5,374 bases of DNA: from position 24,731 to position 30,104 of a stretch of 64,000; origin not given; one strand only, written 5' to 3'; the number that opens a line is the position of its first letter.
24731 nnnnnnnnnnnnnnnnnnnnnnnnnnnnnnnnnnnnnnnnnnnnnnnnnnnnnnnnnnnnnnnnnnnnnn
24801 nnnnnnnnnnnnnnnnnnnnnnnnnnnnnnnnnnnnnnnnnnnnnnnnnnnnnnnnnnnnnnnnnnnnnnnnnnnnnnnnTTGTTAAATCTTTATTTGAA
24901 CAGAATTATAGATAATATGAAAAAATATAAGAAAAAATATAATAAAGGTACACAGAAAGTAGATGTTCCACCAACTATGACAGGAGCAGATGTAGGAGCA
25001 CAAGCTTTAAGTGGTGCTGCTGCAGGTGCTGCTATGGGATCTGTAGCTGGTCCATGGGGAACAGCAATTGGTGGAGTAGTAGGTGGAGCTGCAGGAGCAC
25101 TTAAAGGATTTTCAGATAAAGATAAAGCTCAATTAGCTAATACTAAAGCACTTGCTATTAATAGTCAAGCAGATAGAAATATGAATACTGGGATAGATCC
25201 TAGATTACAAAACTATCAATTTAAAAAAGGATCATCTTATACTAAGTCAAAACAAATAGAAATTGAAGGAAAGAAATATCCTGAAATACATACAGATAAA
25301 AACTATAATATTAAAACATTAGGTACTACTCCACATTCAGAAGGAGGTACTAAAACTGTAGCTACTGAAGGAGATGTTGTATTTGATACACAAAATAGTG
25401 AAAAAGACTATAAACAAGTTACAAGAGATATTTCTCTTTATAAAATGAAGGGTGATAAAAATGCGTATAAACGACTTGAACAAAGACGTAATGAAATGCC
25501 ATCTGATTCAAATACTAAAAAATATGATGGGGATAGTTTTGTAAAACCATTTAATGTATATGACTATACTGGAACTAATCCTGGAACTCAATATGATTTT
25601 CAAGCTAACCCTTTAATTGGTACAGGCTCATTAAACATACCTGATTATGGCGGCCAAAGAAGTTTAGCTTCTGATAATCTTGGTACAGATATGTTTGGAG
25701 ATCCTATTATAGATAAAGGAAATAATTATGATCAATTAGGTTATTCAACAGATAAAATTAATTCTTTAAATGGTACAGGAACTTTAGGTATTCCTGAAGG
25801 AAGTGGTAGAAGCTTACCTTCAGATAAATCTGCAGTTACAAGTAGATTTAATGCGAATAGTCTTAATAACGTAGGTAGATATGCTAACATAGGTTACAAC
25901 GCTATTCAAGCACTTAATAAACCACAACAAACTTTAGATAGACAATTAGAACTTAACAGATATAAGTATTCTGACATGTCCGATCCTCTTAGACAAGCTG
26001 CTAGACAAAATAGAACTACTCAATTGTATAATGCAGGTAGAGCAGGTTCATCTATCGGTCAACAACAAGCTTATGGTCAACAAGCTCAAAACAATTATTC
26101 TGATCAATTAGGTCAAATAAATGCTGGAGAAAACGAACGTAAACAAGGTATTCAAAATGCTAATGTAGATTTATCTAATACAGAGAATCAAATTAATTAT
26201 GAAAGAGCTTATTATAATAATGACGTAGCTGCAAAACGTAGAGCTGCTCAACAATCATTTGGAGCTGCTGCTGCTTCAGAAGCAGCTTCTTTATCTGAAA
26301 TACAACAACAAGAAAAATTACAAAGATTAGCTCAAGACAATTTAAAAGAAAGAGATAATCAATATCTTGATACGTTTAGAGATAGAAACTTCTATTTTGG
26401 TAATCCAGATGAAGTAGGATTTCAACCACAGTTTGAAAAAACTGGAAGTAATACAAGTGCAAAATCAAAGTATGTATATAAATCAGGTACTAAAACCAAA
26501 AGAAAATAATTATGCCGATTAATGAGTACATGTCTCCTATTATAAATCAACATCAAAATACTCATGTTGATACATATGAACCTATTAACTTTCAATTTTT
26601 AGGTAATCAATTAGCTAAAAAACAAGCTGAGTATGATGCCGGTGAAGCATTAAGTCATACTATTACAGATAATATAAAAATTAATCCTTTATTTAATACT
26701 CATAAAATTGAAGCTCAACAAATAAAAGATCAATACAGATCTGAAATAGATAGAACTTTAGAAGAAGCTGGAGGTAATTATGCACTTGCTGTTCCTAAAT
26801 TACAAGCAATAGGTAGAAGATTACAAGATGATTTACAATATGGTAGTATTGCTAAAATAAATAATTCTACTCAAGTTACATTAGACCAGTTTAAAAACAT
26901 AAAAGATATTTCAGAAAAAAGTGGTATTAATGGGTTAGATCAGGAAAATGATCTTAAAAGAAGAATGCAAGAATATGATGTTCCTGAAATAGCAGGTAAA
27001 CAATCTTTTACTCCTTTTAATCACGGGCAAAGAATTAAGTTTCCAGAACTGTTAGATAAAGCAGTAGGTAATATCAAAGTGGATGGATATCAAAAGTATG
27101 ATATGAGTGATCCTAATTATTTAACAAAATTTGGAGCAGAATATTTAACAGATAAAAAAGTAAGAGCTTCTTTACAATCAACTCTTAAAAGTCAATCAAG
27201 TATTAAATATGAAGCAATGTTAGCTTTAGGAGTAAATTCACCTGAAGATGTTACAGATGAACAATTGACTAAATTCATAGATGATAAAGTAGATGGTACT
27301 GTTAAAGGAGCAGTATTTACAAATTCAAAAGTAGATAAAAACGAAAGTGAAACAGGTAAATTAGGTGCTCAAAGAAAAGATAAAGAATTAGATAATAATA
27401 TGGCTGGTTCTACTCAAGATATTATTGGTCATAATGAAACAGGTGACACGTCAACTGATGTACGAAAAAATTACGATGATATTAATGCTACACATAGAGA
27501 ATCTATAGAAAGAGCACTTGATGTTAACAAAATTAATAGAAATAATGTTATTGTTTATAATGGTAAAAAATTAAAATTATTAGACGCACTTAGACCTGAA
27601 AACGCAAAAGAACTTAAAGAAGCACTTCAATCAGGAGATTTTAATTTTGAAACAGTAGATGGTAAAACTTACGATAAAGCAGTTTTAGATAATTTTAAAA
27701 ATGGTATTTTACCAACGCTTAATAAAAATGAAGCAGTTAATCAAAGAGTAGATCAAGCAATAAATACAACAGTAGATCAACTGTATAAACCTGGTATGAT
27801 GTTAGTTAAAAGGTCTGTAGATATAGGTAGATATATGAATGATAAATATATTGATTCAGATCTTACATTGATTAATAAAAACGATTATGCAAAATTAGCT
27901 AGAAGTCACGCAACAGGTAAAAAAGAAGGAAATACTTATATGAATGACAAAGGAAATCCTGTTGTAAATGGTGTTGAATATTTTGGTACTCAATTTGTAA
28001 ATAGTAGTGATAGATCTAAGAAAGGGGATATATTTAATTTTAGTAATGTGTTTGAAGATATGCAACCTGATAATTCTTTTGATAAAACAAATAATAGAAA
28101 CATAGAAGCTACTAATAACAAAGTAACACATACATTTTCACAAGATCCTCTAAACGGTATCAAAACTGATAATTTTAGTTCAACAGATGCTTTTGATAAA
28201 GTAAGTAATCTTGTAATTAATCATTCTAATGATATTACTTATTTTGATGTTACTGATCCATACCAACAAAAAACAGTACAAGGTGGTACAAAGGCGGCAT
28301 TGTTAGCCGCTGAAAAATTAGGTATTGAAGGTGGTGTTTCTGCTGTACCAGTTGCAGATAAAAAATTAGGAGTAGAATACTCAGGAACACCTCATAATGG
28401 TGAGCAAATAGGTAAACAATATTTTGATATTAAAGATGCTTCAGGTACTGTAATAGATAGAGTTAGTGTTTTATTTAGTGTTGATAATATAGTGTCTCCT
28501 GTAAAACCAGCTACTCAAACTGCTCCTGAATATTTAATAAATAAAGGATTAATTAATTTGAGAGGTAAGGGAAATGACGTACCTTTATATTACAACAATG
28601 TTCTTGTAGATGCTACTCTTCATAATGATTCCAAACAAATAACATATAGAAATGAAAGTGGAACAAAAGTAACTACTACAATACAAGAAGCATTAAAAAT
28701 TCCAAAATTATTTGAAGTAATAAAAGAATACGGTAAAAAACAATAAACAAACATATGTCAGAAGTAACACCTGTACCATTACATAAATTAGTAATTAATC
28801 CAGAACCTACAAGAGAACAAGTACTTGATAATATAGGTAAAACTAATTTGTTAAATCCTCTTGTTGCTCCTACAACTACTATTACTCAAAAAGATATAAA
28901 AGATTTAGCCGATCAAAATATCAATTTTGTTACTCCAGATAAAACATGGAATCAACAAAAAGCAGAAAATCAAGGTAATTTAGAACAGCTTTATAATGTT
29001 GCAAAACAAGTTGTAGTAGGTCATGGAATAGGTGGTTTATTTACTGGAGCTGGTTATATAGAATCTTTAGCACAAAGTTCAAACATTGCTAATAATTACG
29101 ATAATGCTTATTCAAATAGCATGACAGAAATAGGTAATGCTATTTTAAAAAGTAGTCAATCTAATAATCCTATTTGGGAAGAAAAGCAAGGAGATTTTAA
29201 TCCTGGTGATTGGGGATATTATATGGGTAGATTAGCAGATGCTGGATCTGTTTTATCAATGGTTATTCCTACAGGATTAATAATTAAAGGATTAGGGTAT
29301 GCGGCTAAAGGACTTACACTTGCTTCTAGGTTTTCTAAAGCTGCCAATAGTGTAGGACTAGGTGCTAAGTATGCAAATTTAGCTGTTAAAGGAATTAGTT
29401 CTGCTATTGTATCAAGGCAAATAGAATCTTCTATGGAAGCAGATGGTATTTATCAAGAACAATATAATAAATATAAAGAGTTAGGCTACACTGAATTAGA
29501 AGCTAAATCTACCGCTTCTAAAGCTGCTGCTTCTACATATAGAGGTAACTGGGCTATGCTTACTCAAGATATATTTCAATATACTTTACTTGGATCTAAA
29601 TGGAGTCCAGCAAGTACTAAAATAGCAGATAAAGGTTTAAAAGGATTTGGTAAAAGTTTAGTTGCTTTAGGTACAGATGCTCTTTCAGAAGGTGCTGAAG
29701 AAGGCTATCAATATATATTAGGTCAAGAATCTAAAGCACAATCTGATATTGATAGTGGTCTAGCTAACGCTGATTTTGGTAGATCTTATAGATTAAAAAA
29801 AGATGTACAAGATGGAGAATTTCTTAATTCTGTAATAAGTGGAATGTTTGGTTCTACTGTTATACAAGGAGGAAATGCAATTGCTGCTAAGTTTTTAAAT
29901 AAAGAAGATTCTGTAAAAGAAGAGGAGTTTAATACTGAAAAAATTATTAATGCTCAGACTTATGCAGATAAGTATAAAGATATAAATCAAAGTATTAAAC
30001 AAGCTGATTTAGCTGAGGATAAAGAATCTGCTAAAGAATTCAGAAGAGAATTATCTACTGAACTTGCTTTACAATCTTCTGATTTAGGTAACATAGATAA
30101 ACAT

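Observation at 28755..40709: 3,984-aa giant virion protein embedding a crAss-type two-barrel RNA polymerase in a polyvalent effector chain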

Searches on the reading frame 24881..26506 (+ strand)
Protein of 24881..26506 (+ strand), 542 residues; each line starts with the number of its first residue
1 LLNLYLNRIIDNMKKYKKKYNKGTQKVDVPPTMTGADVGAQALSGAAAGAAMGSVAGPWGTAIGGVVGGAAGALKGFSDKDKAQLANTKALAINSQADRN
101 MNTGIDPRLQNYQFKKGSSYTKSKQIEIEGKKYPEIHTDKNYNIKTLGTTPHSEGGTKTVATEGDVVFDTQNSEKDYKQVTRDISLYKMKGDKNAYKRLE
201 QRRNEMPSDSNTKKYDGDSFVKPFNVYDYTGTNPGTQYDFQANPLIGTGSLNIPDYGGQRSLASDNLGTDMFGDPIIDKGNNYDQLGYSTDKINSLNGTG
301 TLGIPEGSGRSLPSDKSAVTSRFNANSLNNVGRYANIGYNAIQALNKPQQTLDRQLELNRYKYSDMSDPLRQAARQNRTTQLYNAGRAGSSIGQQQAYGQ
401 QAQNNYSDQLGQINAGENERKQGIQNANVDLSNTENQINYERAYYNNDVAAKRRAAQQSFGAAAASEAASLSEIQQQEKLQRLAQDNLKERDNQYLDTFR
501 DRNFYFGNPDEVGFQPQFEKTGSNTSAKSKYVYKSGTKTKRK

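Call 8: search_protein_families(library=phrogs, proteins=[window:24881-26506:+], max_evalue=0.001)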
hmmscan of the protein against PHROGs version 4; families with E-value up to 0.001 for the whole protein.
window:24881-26506:+ (542 aa): 9 families
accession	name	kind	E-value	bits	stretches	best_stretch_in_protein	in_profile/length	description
phrog_18476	-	unknown function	2.1e-08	35.2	1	38-128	68-147/209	-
phrog_24596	-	unknown function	1.4e-06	27.9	1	40-78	719-757/1052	-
phrog_16692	-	unknown function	2.7e-06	27.1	1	31-99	717-781/1107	-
phrog_23574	-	tail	0.00014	20.2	1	40-77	819-858/1441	tail length tape measure protein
phrog_37425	-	unknown function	0.00019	22.1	1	38-92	4-59/275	-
phrog_15869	-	unknown function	0.0002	22.5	1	25-76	36-86/137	-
phrog_6056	-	head and packaging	0.0002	22.3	1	42-88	8-54/224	internal virion protein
phrog_11489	-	unknown function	0.00028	20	1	21-76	713-764/1717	-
phrog_28412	-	unknown function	0.00087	18.2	1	15-81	905-971/1244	-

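Call 30: search_protein_families(library=ncbifam, proteins=[window:24881-26506:+], max_evalue=0.1)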
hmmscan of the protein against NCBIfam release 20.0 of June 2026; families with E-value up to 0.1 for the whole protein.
window:24881-26506:+ (542 aa): 1 family
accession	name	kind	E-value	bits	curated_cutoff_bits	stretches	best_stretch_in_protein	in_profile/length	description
TIGR03789.1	pdsO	hypoth_equivalog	0.003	17.3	152.2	1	40-112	41-114/243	sortase-associated OmpA-like protein PdsO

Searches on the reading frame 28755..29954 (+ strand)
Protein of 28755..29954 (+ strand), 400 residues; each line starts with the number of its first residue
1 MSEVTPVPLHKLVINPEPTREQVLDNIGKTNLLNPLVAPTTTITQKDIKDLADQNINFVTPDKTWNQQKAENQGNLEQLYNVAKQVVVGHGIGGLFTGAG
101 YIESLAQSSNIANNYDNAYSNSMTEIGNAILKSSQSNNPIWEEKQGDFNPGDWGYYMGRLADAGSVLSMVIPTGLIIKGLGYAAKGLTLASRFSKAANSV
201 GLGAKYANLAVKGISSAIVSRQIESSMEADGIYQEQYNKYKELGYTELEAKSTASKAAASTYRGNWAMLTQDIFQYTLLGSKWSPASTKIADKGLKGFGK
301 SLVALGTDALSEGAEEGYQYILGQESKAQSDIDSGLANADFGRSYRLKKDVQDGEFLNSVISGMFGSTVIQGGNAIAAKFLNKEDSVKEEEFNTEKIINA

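Call 29: search_protein_families(library=pfam, proteins=[window:28755-29954:+], max_evalue=1)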
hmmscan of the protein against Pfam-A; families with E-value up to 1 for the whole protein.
window:28755-29954:+ (400 aa): 0 families
